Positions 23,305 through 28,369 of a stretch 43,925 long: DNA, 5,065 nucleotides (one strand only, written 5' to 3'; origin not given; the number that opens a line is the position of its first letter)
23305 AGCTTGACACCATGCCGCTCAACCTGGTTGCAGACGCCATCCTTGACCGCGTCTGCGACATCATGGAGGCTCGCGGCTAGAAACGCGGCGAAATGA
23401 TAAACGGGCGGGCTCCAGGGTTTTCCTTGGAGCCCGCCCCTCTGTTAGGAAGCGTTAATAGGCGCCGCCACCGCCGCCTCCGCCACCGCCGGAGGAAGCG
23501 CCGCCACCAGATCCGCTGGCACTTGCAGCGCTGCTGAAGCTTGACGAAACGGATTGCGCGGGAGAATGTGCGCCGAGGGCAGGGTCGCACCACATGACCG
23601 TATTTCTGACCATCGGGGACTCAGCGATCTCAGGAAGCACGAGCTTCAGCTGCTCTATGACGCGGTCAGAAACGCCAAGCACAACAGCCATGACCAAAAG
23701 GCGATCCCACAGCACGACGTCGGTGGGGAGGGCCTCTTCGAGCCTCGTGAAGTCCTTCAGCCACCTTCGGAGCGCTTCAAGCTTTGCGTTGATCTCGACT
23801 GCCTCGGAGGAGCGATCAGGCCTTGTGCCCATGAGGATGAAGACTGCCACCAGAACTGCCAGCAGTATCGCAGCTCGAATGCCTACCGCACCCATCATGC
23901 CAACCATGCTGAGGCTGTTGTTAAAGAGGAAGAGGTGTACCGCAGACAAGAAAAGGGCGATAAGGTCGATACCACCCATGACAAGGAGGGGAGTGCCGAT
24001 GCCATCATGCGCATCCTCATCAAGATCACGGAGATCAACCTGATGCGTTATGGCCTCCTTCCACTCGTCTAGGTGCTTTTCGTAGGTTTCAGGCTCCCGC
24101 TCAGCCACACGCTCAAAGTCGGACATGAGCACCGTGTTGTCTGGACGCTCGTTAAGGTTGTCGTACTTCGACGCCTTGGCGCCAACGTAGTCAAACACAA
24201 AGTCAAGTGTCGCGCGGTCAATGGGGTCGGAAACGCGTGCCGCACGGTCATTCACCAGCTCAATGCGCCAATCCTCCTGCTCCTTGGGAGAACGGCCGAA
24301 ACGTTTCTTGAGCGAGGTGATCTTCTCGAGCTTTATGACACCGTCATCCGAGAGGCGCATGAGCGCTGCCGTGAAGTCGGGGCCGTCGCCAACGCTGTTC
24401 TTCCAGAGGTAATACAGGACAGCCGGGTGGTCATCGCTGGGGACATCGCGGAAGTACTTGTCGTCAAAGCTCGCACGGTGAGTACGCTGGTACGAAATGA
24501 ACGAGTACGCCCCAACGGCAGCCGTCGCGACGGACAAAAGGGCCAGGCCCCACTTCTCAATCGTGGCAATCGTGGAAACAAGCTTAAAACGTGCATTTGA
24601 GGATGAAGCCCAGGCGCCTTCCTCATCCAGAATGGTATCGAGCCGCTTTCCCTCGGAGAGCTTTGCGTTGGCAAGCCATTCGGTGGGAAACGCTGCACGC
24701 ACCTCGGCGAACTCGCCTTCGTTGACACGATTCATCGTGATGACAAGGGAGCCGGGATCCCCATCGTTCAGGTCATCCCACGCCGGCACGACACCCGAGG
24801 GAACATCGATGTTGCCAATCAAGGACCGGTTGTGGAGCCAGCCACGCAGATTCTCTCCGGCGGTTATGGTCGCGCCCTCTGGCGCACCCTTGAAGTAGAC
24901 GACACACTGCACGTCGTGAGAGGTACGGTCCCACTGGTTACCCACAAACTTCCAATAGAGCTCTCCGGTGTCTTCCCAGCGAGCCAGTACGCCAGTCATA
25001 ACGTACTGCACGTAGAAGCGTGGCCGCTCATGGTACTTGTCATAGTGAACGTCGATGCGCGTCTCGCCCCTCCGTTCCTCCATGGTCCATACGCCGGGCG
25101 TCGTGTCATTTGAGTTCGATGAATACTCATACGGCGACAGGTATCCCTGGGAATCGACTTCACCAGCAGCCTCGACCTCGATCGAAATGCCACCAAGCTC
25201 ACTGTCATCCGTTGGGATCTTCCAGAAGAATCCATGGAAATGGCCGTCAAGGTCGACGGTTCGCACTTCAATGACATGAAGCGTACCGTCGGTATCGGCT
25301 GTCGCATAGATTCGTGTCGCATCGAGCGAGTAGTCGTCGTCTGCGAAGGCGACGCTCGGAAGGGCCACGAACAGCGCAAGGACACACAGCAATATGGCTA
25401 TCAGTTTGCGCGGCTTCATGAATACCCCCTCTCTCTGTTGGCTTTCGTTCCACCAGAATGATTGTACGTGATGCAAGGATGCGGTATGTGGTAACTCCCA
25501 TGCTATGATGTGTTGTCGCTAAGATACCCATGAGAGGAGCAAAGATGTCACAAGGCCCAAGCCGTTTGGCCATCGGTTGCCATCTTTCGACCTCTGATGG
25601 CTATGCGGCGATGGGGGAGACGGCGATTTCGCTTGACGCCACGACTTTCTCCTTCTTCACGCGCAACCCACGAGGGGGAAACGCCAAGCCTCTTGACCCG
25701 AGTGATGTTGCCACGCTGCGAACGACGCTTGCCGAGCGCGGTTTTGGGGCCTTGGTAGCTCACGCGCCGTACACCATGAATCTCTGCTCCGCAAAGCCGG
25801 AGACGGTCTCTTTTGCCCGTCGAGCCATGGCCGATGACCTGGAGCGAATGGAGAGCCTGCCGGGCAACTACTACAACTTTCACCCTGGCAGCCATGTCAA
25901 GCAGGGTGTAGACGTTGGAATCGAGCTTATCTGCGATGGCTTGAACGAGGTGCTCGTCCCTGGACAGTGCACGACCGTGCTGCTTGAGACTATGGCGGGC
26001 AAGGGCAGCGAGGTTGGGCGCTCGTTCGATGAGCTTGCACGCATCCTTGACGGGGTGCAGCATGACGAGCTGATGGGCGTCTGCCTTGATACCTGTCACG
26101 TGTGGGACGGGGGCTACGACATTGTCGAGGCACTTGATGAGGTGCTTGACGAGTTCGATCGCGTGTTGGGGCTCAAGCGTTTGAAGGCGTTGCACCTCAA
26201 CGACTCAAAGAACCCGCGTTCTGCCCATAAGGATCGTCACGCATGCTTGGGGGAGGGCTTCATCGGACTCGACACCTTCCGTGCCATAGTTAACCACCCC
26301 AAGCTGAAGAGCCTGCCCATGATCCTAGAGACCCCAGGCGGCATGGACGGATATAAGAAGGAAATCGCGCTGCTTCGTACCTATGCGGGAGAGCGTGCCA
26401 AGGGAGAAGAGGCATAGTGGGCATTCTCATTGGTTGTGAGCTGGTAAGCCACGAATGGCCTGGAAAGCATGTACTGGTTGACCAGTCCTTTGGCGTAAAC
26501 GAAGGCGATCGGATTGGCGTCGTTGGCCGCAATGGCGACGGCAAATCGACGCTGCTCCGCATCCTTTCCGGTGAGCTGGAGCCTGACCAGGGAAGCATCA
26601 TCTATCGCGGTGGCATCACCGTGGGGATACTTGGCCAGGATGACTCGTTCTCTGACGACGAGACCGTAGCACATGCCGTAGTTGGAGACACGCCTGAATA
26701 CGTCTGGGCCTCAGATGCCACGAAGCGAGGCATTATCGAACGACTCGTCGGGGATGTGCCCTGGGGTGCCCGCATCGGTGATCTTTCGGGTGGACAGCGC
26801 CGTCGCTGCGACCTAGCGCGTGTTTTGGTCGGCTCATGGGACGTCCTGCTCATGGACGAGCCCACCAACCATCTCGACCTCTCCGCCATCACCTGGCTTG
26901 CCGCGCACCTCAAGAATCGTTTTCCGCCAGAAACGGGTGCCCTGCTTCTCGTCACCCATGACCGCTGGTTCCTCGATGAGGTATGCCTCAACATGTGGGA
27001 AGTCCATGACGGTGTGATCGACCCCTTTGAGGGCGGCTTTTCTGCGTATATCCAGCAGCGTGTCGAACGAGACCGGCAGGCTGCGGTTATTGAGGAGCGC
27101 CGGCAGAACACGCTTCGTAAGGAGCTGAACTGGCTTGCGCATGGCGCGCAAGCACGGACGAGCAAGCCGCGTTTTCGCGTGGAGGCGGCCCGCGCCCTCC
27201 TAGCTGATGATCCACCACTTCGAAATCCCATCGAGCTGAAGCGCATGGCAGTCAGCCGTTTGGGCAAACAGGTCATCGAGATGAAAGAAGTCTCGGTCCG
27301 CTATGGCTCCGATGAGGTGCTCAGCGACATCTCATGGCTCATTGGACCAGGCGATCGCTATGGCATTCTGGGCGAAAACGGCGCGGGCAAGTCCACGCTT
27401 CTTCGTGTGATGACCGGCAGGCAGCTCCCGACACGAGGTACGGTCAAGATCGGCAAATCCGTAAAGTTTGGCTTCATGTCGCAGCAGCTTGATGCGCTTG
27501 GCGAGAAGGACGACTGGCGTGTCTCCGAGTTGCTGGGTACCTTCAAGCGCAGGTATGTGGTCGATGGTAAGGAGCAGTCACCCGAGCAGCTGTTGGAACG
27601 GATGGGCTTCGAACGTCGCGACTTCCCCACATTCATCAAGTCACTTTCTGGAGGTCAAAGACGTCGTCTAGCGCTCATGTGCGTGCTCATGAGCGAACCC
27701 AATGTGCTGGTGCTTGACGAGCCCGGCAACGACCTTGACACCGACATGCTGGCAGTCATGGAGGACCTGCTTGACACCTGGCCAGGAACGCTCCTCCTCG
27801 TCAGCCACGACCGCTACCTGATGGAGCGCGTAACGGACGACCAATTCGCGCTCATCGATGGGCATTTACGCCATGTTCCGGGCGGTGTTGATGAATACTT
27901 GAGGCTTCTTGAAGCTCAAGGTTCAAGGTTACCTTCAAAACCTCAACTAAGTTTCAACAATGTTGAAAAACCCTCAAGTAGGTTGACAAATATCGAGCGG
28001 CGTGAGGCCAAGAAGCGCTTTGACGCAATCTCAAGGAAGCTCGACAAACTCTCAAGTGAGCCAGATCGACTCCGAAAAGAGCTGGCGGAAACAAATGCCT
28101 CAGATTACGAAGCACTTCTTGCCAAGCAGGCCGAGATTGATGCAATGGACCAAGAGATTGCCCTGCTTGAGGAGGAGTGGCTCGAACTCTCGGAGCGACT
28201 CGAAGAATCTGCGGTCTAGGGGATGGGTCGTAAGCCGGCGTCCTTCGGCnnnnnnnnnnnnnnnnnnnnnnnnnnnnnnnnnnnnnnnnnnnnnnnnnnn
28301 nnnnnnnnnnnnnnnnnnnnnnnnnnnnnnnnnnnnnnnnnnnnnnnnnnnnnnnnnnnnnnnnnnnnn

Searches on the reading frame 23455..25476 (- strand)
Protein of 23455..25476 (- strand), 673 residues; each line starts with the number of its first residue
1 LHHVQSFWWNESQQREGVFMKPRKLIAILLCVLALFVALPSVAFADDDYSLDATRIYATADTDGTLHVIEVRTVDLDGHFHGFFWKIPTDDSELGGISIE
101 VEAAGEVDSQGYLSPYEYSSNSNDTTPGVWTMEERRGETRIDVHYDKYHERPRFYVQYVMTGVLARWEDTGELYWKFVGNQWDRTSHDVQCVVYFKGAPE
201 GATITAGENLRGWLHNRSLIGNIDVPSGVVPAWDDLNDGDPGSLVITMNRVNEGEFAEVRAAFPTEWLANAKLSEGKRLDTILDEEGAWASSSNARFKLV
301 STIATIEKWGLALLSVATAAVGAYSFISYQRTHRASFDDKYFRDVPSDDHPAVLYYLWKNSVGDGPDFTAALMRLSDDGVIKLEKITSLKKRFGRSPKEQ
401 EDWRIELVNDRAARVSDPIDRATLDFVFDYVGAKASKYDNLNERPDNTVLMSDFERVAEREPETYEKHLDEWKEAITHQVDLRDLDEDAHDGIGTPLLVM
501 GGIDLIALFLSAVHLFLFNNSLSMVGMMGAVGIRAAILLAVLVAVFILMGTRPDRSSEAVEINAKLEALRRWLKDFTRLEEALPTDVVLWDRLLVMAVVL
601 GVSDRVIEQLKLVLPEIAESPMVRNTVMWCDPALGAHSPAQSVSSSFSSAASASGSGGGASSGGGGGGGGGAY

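Call 51: search_protein_families(library=padloc, proteins=[window:23455-25476:-], max_evalue=0.001)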
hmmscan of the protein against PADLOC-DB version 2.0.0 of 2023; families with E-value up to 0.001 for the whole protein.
window:23455-25476:- (673 aa): 0 families

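Call 52: search_protein_families(library=pfam, proteins=[window:23455-25476:-], max_evalue=0.00001)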
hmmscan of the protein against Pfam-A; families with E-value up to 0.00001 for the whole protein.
window:23455-25476:- (673 aa): 2 families
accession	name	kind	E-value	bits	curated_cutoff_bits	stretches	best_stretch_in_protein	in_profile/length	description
PF20990.2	DUF2207_C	-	3.1e-41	142.2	33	1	338-610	1-247/247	Predicted membrane protein (DUF2207) C-terminal domain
PF09972.14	DUF2207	-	1.3e-22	81.3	24.4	1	58-263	9-172/172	Predicted membrane protein (DUF2207) N-terminal domain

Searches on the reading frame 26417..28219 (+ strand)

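Call 52: search_protein_families(library=pfam, proteins=[window:26417-28219:+], max_evalue=0.00001)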
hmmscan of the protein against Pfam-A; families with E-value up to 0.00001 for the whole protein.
window:26417-28219:+ (600 aa): 5 families
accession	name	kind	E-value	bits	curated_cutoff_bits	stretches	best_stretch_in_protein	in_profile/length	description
PF00005.33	ABC_tran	-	6.3e-51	173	25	2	302-436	1-135/137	ABC transporter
PF13304.12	AAA_21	-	7.6e-10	39.8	27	0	34-72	3-47/304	AAA domain, putative AbiEii toxin, Type IV TA system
PF13476.12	AAA_23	-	1.4e-07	32.8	27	0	507-587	131-199/201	AAA domain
PF16326.10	ABC_tran_CTD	-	2.2e-06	28.3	32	1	530-593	5-69/69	ABC transporter C-terminal domain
PF13555.12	AAA_29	-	3.9e-06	26.9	27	0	313-329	23-39/61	P-loop containing region of AAA domain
